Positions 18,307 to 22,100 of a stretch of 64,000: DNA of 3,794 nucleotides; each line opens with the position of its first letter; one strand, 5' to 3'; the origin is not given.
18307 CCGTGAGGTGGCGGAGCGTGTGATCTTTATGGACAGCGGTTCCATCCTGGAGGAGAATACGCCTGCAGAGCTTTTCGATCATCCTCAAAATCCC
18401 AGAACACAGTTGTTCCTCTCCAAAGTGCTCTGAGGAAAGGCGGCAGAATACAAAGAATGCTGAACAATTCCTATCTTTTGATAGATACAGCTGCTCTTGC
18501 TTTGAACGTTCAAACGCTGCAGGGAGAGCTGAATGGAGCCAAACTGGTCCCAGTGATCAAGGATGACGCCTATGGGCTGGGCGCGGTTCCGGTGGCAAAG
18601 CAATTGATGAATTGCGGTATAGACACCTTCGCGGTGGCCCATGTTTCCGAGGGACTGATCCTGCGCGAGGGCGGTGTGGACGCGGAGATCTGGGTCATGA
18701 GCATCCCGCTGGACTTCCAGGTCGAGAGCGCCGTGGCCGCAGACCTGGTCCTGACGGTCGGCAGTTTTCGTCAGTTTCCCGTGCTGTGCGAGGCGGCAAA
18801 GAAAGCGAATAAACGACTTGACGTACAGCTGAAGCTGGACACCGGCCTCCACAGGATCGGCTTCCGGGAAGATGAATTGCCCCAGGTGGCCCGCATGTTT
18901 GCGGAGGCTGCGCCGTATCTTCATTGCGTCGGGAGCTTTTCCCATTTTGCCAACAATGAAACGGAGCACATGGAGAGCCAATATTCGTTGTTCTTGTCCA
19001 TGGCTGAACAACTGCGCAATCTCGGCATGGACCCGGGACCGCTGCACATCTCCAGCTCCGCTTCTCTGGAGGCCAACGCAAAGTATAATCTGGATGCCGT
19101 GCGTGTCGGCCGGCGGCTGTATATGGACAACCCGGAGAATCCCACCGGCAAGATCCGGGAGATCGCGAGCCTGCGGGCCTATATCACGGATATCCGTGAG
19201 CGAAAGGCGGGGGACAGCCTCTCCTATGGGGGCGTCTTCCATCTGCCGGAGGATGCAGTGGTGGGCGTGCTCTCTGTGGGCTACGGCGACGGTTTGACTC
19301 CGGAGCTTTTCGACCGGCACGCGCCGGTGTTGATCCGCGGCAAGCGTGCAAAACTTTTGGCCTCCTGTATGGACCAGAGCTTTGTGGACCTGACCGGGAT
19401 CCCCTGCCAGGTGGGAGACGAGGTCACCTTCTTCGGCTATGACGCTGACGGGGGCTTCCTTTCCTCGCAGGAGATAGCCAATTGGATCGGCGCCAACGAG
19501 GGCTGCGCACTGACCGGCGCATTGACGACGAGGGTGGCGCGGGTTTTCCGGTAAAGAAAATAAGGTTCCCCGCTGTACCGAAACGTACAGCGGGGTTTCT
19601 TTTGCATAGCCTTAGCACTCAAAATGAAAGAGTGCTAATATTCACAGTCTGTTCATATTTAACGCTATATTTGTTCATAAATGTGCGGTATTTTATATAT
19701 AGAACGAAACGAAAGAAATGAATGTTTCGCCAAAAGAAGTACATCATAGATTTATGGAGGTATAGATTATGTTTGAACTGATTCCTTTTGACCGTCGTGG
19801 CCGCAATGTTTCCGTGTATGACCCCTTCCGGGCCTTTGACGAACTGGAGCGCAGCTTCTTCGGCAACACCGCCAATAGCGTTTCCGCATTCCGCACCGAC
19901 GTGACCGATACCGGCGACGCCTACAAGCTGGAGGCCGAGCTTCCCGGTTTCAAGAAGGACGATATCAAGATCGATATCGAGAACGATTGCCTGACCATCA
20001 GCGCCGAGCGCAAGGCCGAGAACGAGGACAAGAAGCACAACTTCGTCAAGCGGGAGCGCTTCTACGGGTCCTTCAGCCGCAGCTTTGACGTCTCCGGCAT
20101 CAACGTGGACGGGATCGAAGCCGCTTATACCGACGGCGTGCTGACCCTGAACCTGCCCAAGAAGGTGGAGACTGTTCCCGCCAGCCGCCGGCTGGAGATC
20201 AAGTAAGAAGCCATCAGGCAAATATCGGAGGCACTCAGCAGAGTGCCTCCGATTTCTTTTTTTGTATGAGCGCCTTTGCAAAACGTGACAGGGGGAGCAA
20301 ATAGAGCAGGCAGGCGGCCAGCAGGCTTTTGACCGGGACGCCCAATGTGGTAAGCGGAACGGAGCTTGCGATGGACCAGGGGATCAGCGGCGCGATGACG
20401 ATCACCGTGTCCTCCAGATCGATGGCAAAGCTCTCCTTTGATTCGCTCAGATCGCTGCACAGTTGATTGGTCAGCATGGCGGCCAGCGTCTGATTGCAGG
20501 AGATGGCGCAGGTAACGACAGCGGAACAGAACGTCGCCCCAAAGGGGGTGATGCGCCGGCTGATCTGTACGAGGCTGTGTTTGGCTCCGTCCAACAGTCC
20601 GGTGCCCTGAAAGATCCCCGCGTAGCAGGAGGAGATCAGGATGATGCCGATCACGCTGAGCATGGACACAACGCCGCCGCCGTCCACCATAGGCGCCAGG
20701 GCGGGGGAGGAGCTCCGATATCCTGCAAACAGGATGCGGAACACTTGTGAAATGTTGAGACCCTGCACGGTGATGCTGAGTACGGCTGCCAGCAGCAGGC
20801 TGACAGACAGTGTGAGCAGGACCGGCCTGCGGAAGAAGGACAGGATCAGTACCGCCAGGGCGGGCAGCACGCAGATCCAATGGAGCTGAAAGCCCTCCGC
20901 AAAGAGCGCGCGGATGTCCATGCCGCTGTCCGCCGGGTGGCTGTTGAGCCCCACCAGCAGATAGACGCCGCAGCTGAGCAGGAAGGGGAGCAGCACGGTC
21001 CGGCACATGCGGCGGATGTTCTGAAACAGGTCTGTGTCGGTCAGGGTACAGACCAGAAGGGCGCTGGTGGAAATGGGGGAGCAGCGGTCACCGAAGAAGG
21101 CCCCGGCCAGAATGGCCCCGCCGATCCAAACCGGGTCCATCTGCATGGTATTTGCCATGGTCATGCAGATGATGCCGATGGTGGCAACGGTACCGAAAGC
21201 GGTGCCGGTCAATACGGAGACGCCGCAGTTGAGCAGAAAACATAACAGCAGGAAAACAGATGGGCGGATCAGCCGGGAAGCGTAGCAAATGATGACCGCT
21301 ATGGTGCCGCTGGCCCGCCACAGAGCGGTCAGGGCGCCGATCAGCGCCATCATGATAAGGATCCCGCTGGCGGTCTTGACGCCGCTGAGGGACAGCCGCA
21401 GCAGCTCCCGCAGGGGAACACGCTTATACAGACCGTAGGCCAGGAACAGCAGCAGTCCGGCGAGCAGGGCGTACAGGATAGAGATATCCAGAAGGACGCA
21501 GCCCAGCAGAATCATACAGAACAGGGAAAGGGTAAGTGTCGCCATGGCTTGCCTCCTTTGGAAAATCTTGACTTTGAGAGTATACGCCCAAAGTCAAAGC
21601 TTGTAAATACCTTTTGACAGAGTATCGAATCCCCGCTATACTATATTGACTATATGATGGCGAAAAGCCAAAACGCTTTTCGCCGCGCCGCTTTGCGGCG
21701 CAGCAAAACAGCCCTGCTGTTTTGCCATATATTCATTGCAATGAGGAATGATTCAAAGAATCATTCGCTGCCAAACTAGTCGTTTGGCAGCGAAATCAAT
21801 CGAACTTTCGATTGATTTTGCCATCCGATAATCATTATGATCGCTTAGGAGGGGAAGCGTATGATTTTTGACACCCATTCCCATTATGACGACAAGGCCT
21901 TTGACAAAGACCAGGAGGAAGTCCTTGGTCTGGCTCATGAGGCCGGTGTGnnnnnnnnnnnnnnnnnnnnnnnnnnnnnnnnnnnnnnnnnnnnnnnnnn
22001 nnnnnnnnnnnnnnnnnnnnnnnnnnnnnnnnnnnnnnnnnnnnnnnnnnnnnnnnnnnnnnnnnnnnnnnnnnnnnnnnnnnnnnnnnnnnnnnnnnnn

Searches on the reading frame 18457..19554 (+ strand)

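Call 8: search_protein_families(library=pfam, proteins=[window:18457-19554:+])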
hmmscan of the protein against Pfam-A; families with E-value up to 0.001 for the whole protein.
window:18457-19554:+ (365 aa): 2 families
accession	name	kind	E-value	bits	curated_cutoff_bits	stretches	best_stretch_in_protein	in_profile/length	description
PF01168.26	Ala_racemase_N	-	3.8e-52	177.6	24.1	1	9-226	1-220/220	Alanine racemase, N-terminal domain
PF00842.27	Ala_racemase_C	-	2.4e-24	85.8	25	1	237-363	2-126/127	Alanine racemase, C-terminal domain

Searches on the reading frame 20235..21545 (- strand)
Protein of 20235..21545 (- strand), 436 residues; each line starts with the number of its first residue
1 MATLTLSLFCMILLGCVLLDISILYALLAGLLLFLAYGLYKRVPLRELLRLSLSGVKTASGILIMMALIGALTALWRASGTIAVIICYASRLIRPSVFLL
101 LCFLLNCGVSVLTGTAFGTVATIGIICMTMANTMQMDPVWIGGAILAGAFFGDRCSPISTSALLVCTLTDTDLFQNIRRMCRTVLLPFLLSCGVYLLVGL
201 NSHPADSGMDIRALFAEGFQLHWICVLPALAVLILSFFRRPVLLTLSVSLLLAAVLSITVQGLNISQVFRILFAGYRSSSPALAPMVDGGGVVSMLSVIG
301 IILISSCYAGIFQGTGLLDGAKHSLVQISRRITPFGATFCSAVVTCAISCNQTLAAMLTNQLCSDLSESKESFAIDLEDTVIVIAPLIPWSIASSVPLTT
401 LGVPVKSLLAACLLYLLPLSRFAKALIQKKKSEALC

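Call 8: search_protein_families(library=pfam, proteins=[window:20235-21545:-])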
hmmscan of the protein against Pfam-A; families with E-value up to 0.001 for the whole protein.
window:20235-21545:- (436 aa): 1 family
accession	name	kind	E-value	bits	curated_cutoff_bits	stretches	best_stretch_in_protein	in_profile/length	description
PF03553.21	Na_H_antiporter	-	1.1e-22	81.2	23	2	167-407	20-280/303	Na+/H+ antiporter family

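Call 18: find_encoding_contigs(protein=window:20235-21542:-, flank=3000, max_places=10)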
Protein window:20235-21542:- (435 aa): no gene with exactly this product is on record in the collection.

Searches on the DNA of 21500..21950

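Call 5: search_rna_families(source=window, start=21500, end=21950, threshold=evalue, max_evalue=10, show_alignments=3)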
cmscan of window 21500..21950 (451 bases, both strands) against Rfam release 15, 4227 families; matches with E-value up to 10: 7.
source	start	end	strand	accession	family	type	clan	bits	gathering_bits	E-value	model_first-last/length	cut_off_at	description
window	21764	21794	+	RF04252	mir-8186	Gene; miRNA;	-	17.9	80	0.42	15-46/61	no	mir-8186 microRNA precursor family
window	21747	21808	-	RF04252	mir-8186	Gene; miRNA;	-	17.7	80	0.47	1-61/61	no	mir-8186 microRNA precursor family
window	21569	21753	-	RF03533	SQ1002_RNA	Gene; sRNA;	-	17.3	128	0.19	1-237/237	no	Clostridioides difficile sRNA SQ1002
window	21653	21736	-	RF01051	c-di-GMP-I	Cis-reg; riboswitch;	CL00126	16.4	35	0.99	1-87/87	no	c-di-GMP-I riboswitch aptamer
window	21778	21830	+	RF01061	mir-548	Gene; miRNA;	-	14.8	90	7.3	1-84/84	no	mir-548 microRNA precursor family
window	21639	21721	-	RF02621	BSnc120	Gene; sRNA;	-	13.9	114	5.3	1-88/88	no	Brucella sRNA 120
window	21670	21842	-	RF02609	BSR0602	Gene; sRNA;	-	11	191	5.7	1-169/169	no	Brucella sRNA 0602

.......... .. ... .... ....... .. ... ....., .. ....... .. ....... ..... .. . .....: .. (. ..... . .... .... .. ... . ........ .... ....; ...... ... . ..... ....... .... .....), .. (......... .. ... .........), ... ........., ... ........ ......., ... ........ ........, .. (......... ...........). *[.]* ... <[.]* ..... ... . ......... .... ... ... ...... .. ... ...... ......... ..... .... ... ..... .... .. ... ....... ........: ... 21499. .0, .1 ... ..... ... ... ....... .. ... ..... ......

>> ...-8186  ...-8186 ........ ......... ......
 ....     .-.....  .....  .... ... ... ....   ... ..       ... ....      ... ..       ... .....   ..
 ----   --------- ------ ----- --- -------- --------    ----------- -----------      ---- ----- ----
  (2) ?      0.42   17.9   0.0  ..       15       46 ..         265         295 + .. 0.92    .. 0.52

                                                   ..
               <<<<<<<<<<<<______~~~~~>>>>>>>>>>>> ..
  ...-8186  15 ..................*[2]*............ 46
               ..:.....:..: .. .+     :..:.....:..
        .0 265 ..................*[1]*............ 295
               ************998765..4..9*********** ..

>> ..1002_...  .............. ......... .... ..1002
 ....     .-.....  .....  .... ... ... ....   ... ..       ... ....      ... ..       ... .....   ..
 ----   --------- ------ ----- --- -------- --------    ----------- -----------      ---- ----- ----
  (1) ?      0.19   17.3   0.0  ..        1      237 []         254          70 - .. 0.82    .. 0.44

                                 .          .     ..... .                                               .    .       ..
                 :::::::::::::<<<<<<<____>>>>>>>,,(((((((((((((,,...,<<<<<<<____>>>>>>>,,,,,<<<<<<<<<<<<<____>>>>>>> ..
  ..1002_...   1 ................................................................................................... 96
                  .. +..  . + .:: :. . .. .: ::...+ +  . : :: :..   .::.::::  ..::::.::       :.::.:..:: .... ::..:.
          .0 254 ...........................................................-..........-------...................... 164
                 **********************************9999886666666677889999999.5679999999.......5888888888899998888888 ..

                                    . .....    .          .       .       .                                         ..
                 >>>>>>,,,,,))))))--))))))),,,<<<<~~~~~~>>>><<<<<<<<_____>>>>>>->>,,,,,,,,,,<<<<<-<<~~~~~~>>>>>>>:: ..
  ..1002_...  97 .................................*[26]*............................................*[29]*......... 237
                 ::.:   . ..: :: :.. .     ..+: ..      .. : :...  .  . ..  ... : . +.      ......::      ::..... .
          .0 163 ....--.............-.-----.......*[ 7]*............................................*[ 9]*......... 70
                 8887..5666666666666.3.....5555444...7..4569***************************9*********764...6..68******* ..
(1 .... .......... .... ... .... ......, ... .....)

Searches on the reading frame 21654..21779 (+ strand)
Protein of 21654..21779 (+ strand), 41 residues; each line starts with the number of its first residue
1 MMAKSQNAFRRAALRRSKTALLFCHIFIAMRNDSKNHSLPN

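Call 8: search_protein_families(library=pfam, proteins=[window:21654-21779:+])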
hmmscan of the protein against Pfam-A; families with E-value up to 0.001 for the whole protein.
window:21654-21779:+ (41 aa): 0 families
